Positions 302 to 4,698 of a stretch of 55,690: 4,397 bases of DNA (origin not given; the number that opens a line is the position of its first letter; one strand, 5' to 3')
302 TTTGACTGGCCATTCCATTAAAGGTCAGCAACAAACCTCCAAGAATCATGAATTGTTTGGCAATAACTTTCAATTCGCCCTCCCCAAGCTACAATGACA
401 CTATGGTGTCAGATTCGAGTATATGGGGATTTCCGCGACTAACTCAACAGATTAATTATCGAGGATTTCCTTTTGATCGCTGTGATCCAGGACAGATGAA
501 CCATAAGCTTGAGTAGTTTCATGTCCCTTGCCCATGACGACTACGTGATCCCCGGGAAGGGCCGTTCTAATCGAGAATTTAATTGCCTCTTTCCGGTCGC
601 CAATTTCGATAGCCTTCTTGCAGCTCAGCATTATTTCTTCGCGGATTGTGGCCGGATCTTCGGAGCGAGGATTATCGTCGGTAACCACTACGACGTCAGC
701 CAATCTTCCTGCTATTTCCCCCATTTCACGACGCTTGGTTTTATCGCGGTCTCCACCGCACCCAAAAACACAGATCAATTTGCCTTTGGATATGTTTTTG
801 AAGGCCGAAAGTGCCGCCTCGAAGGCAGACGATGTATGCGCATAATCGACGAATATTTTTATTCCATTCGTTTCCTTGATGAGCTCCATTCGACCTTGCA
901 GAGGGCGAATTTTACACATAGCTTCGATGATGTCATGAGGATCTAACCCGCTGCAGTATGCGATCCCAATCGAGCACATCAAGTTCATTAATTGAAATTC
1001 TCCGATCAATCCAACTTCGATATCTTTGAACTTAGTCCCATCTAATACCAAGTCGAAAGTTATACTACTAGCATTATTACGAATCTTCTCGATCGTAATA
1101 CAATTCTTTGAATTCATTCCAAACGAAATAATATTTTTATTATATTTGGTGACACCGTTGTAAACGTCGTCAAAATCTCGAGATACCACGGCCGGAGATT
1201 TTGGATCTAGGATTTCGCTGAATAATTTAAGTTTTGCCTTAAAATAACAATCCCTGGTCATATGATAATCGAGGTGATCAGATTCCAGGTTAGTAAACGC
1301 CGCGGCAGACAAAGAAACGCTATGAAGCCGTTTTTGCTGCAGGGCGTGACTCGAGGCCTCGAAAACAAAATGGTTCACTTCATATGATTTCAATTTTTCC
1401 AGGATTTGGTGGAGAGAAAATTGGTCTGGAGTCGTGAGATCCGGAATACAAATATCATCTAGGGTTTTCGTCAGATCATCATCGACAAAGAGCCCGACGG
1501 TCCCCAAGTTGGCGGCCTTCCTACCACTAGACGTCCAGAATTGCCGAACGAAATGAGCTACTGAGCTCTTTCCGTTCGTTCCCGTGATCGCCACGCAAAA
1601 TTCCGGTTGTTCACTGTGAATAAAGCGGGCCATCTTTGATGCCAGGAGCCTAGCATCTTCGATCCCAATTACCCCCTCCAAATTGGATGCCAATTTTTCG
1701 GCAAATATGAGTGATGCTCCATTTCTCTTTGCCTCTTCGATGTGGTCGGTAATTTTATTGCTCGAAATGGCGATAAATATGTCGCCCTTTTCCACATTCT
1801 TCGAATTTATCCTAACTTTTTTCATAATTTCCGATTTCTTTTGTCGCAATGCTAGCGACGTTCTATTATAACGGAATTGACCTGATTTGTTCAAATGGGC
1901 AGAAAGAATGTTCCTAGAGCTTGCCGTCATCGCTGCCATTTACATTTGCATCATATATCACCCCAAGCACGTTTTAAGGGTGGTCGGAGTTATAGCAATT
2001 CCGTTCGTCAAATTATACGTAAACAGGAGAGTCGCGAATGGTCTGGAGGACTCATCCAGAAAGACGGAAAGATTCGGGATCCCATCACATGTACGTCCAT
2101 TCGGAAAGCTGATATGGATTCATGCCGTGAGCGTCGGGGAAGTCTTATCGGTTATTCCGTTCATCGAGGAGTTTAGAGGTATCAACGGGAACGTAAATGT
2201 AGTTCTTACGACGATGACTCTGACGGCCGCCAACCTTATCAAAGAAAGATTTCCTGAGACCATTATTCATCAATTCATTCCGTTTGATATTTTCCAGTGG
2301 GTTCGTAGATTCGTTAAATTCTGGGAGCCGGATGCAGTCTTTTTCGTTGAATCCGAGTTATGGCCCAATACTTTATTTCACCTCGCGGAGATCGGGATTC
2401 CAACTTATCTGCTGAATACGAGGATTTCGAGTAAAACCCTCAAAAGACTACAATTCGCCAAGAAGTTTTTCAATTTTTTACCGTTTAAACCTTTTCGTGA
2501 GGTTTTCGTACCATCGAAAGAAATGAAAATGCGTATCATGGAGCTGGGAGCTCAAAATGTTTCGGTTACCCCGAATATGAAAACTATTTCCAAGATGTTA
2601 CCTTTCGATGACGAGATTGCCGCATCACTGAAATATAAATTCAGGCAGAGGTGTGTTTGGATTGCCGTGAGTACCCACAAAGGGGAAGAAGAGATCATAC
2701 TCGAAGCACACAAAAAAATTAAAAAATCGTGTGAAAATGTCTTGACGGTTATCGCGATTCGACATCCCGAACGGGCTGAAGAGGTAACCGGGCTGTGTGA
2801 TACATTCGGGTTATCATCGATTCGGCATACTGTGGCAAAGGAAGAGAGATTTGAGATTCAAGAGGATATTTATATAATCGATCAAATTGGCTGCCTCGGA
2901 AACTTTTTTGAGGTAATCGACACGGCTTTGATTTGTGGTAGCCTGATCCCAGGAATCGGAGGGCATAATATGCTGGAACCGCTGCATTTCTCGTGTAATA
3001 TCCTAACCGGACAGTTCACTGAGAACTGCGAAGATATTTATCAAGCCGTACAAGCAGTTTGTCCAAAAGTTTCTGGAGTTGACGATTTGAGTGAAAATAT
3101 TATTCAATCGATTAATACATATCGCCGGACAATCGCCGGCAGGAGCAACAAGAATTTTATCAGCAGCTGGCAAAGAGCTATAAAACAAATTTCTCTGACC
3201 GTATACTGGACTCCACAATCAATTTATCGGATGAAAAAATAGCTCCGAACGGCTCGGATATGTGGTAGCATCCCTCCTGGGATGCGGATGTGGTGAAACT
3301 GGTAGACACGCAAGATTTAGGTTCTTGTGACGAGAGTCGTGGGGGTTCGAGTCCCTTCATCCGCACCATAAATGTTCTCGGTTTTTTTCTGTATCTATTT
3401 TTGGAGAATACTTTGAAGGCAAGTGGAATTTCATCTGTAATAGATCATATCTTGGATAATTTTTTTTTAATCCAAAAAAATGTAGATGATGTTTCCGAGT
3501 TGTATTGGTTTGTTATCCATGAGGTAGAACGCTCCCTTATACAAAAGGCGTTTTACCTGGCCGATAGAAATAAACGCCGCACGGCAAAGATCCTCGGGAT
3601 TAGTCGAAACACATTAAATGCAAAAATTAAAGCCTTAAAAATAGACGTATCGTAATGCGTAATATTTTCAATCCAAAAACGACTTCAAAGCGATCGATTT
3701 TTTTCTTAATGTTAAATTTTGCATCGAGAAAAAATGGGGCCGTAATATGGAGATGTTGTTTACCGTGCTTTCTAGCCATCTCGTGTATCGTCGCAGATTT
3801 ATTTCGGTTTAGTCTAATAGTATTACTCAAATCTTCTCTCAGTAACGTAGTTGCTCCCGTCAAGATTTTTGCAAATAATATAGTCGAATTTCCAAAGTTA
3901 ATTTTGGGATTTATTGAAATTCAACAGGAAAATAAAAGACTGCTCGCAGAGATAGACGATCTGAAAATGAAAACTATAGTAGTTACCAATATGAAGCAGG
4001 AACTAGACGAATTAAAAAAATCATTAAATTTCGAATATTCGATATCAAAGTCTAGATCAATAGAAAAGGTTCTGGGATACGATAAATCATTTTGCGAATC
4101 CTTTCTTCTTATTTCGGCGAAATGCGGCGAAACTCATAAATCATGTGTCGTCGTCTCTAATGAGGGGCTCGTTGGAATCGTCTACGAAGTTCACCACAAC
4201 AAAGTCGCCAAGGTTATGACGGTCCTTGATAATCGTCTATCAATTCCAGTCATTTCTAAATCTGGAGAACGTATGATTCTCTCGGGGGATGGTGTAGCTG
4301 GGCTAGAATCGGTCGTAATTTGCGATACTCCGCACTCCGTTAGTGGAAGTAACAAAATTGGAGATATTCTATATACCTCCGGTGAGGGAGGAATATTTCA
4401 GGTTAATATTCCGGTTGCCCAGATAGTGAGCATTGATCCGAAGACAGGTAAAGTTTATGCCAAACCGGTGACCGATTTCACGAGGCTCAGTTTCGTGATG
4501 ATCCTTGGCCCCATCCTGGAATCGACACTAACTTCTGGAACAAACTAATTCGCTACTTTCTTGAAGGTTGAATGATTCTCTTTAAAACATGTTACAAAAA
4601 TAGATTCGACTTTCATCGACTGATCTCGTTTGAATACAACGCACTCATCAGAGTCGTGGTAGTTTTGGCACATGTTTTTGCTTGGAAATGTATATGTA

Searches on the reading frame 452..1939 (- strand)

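Call 46: search_protein_families(library=pfam, proteins=[window:452-1939:-], max_evalue=0.00001)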
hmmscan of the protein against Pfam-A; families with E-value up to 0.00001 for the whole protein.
window:452-1939:- (495 aa): 2 families
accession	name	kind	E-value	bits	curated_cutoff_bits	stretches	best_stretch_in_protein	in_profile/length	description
PF08245.18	Mur_ligase_M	-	4.2e-42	144.8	24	1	118-327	1-200/200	Mur ligase middle domain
PF02875.26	Mur_ligase_C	-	1.2e-36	126.7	28.4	1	349-472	1-127/127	Mur ligase, glutamate ligase domain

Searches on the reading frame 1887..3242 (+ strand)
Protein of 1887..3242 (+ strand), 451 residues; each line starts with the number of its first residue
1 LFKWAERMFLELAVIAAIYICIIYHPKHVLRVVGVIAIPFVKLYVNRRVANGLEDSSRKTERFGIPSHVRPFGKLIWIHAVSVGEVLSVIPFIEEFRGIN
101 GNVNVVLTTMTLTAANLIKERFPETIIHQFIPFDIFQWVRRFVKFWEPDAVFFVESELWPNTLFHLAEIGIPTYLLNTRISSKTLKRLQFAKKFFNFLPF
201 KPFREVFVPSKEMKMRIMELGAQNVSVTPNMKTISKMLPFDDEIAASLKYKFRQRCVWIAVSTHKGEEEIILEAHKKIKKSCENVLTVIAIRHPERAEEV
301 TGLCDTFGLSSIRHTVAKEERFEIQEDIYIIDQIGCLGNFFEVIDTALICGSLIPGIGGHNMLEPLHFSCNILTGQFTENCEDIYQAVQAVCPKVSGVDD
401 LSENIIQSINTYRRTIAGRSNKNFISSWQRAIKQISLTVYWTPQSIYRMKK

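Call 46: search_protein_families(library=pfam, proteins=[window:1887-3242:+], max_evalue=0.00001)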
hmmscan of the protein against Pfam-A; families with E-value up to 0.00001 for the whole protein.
window:1887-3242:+ (451 aa): 1 family
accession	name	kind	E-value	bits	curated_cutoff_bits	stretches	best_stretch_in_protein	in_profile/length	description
PF04413.22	Glycos_transf_N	-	2.2e-48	164.6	23.9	1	60-233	4-177/179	3-Deoxy-D-manno-octulosonic-acid transferase (kdotransferase)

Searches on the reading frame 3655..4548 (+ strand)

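Call 46: search_protein_families(library=pfam, proteins=[window:3655-4548:+], max_evalue=0.00001)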
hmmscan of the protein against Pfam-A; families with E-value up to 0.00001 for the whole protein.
window:3655-4548:+ (297 aa): 1 family
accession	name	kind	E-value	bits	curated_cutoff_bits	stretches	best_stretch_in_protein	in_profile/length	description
PF04085.20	MreC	-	4.3e-20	72.4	28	1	162-284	25-146/147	Rod shape-determining protein MreC, barrel core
